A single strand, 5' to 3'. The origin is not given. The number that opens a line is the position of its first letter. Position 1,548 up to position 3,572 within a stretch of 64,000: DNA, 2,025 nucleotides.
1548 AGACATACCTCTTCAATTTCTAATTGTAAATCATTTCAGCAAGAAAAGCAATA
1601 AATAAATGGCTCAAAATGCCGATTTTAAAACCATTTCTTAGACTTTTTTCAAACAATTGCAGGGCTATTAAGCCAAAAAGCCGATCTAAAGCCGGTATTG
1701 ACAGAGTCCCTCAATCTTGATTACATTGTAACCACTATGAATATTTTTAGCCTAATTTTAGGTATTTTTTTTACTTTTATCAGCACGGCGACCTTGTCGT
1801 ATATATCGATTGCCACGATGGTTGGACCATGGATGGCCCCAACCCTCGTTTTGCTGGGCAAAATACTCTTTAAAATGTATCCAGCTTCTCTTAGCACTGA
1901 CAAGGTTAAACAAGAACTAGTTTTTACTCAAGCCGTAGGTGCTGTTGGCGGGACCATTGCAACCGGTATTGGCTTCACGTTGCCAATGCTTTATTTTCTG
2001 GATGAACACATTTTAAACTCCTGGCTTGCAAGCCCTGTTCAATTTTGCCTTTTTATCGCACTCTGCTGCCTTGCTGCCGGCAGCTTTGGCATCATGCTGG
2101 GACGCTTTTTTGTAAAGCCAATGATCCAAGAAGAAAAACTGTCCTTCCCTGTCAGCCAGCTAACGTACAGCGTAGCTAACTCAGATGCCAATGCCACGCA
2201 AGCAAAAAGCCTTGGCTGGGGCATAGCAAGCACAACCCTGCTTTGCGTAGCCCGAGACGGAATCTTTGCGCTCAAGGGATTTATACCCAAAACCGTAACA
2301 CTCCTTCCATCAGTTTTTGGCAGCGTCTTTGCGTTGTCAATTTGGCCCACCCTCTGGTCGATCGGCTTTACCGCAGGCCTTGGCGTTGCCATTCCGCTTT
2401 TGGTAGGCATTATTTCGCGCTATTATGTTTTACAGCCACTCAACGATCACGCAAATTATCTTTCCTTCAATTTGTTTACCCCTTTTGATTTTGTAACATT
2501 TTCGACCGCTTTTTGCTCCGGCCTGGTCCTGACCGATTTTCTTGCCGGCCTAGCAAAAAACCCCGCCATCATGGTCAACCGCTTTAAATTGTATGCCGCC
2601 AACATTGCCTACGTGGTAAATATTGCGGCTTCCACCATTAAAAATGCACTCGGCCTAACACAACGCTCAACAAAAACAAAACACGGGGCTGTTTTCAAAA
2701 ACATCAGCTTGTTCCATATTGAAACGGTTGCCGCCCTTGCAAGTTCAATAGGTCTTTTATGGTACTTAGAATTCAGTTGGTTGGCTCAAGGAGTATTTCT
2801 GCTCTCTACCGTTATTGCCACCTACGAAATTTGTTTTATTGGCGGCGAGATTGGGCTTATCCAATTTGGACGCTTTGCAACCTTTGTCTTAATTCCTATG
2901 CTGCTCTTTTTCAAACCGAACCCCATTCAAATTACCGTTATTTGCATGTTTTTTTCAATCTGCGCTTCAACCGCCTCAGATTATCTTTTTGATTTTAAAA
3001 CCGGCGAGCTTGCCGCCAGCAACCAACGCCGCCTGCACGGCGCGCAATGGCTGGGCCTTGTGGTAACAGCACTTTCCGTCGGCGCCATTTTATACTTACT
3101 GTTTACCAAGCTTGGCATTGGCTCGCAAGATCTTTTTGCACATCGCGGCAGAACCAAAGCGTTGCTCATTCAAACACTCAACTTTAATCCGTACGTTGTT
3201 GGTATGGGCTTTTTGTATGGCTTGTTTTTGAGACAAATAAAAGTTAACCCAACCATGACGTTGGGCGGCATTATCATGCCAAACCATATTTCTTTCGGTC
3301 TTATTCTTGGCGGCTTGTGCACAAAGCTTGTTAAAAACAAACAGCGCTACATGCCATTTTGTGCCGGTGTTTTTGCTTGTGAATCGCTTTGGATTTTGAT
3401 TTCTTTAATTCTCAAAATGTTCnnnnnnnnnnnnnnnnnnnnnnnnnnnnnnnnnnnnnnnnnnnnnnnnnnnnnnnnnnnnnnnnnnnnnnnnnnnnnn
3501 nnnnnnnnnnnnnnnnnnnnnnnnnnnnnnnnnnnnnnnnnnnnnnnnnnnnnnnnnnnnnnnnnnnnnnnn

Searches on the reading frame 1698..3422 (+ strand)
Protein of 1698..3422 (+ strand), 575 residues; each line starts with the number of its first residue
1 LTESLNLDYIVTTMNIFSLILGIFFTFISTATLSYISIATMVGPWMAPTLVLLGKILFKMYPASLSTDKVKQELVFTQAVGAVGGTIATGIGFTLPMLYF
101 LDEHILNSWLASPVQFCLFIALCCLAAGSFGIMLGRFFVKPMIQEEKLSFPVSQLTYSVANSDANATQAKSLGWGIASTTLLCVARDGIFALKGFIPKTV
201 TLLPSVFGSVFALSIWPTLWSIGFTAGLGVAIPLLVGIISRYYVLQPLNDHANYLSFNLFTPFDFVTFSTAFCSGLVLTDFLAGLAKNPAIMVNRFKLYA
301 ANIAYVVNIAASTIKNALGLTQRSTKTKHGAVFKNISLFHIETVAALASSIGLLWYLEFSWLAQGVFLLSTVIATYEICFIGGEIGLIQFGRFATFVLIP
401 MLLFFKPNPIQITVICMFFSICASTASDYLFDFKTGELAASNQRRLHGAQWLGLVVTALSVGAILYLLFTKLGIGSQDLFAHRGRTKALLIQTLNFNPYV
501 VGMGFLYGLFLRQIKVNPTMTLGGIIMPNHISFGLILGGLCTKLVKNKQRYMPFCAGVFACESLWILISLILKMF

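Call 35: search_protein_families(library=pfam, proteins=[window:1698-3422:+], max_evalue=0.00001)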
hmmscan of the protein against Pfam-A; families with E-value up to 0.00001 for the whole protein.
window:1698-3422:+ (575 aa): 1 family
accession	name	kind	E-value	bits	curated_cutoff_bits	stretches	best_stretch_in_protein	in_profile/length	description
PF03169.20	OPT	-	2.7e-14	53.2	25.8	1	15-572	3-622/623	OPT oligopeptide transporter protein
